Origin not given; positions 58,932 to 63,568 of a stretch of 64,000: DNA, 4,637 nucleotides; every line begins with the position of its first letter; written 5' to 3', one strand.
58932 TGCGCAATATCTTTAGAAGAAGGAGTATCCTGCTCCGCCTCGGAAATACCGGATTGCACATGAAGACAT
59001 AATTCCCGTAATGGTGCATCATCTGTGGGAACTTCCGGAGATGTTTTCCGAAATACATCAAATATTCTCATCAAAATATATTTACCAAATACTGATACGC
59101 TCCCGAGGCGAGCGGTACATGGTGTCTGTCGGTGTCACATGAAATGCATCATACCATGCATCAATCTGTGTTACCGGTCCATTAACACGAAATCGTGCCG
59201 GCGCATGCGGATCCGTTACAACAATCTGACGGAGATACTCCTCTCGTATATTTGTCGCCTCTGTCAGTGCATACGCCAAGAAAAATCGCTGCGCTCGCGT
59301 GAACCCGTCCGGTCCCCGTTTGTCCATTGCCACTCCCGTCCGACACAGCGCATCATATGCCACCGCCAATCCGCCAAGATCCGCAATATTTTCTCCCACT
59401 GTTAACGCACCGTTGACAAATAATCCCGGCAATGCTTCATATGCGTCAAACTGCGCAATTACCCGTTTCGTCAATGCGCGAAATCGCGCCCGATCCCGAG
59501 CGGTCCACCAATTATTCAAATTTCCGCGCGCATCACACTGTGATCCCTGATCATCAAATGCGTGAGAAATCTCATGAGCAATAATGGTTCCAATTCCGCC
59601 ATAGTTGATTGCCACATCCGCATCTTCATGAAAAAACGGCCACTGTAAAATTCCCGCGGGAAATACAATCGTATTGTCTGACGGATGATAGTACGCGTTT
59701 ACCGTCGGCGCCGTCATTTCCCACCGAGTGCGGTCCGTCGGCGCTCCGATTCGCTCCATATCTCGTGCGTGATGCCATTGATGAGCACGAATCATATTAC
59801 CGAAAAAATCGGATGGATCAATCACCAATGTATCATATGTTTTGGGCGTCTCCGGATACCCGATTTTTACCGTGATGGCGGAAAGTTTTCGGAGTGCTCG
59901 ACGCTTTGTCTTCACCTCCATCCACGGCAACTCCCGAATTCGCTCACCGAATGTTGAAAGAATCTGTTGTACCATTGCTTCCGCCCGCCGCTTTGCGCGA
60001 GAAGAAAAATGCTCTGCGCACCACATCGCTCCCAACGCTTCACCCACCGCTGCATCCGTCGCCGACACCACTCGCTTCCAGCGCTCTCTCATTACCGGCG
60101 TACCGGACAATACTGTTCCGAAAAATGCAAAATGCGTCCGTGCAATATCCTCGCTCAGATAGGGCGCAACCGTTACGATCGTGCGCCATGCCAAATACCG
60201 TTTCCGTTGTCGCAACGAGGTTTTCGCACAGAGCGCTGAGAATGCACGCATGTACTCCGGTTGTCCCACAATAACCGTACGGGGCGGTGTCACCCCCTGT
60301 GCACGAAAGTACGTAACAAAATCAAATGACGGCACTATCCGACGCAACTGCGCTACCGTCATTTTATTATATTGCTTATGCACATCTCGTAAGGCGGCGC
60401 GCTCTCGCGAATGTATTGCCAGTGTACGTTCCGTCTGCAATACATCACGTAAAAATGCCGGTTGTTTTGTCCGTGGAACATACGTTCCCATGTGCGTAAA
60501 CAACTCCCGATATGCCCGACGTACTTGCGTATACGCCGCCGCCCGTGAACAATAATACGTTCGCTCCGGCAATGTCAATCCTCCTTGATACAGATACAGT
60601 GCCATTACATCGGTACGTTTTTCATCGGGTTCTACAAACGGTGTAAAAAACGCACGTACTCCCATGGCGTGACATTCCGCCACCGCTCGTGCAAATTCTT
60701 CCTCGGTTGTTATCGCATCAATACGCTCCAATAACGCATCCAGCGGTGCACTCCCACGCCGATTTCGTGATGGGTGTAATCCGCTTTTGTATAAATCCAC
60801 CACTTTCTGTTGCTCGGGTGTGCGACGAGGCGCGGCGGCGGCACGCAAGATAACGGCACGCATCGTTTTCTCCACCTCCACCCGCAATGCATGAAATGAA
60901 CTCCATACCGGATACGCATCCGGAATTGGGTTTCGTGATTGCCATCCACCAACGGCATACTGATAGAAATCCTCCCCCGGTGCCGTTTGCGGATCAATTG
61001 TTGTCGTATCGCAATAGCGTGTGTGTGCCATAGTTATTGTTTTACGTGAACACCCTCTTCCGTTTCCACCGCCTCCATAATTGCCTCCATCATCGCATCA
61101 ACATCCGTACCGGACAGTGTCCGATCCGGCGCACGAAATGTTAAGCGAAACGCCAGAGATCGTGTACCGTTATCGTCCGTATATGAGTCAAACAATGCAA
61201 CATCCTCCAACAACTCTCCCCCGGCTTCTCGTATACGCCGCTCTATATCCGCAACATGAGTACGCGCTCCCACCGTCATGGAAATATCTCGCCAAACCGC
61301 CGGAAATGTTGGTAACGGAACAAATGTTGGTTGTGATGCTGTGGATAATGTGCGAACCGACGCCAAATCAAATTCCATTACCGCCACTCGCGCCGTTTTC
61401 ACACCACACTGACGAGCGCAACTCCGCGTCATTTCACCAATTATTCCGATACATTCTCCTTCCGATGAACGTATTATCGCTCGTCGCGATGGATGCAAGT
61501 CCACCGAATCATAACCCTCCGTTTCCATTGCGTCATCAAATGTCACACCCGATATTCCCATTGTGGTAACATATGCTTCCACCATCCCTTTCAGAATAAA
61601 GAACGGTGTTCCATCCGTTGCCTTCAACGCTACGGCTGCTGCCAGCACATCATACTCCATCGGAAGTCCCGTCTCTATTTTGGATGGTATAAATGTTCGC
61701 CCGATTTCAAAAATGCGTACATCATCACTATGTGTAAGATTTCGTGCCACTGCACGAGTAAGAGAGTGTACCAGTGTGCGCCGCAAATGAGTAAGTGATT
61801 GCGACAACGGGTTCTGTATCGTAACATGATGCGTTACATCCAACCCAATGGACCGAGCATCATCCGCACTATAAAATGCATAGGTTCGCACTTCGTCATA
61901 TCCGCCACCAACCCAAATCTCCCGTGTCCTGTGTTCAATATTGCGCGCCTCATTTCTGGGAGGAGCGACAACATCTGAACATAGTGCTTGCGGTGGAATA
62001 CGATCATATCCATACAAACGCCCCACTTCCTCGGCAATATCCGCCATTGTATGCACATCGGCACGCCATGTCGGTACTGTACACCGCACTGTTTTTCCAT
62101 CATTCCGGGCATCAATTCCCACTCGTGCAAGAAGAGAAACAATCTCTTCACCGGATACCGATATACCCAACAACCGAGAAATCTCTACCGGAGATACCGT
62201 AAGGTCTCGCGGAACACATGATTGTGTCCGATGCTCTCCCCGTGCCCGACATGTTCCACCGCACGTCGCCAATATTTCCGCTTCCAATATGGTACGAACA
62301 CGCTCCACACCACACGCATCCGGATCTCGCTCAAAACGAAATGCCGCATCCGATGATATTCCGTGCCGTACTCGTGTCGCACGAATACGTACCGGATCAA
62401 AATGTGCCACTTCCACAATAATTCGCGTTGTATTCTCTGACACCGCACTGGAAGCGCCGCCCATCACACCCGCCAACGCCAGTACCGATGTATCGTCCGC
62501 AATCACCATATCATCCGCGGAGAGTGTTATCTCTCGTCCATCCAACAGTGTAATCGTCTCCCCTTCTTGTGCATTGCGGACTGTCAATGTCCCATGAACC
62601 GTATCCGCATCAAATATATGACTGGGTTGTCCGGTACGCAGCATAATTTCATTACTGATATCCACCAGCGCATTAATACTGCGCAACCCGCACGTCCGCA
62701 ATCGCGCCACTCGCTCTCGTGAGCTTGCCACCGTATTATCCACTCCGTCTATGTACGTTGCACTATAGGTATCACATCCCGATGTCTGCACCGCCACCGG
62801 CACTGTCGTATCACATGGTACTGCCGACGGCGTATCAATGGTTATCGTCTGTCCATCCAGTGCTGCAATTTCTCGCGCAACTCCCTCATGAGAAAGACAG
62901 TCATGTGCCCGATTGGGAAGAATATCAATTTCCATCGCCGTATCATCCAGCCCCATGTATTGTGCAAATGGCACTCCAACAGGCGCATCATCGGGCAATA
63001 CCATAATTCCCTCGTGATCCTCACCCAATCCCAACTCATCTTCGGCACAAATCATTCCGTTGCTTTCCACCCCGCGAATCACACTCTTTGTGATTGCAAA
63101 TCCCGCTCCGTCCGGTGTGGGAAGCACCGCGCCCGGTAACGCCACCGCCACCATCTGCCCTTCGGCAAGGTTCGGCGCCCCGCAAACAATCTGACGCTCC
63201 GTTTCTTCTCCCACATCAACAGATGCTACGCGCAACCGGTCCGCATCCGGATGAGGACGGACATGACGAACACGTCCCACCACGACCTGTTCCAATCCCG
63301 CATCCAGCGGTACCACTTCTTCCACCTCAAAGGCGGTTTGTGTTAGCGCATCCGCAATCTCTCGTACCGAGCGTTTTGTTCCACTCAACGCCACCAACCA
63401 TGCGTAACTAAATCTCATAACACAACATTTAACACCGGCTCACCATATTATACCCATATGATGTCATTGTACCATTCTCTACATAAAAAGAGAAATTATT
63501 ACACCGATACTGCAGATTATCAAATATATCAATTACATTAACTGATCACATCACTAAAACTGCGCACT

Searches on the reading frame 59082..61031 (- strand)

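Call 13: search_protein_families(library=pfam, proteins=[window:59082-61031:-], max_evalue=0.0001)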
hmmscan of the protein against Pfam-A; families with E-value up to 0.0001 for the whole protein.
window:59082-61031:- (649 aa): 2 families
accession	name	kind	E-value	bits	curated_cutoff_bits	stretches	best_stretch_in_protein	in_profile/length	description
PF05649.18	Peptidase_M13_N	-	5.3e-107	359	32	1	18-393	1-381/381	Peptidase family M13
PF01431.27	Peptidase_M13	-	3.5e-63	213.4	24.5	1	445-646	1-205/205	Peptidase family M13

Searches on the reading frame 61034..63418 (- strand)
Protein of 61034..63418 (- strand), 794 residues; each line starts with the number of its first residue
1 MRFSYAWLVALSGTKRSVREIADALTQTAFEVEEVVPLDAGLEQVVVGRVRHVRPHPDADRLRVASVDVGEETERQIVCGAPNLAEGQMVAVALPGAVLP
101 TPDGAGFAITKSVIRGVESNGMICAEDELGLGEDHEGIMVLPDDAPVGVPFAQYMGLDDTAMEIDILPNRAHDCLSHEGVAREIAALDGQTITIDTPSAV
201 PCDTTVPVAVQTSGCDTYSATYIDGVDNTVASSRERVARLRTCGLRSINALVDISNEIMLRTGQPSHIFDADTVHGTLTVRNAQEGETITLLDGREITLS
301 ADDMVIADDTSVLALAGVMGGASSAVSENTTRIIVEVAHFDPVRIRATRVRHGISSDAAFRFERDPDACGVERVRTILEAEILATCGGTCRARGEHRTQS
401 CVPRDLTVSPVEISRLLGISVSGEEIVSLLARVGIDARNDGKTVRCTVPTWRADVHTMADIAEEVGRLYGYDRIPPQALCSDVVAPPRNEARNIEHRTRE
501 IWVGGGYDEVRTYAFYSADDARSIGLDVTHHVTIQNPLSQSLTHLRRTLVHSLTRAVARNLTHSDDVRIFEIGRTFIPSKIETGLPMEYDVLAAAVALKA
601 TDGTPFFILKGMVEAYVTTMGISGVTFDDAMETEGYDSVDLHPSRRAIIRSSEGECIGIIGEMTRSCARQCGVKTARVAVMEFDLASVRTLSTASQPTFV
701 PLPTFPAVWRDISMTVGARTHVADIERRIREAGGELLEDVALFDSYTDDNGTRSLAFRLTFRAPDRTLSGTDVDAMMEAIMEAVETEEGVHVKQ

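Call 13: search_protein_families(library=pfam, proteins=[window:61034-63418:-], max_evalue=0.0001)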
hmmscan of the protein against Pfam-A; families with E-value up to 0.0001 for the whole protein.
window:61034-63418:- (794 aa): 5 families
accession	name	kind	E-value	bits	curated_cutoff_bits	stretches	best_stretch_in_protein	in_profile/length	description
PF03483.22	B3_4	-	1.1e-53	181.9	29.3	1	215-386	2-173/174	B3/4 domain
PF17759.6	tRNA_synthFbeta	-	3.7e-35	121.8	22.4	1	474-685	1-214/214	Phenylalanyl tRNA synthetase beta chain CLM domain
PF01588.26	tRNA_bind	-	9.1e-23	80.6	27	1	45-149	1-95/96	Putative tRNA binding domain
PF03147.19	FDX-ACB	-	1.3e-22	80.5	31.1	1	703-791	1-92/94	Ferredoxin-fold anticodon binding domain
PF03484.21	B5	-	2.2e-22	79.4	28.6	1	407-471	2-67/67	tRNA synthetase B5 domain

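Call 30: find_encoding_contigs(protein=window:61034-63418:-, flank=10000, max_places=3)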
Protein window:61034-63418:- (794 aa): 1 contig read that carries it; 1 place shown.
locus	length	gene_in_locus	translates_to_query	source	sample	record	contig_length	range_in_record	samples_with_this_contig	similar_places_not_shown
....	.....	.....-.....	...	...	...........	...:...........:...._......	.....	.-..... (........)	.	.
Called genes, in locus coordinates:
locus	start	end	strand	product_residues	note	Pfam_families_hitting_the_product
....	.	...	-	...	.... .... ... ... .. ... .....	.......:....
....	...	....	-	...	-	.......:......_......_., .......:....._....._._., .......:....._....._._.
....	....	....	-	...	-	-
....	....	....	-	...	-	-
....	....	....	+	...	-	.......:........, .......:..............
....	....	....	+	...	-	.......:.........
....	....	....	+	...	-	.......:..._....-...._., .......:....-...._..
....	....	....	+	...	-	-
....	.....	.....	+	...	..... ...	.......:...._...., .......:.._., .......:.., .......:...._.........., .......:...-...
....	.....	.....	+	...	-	?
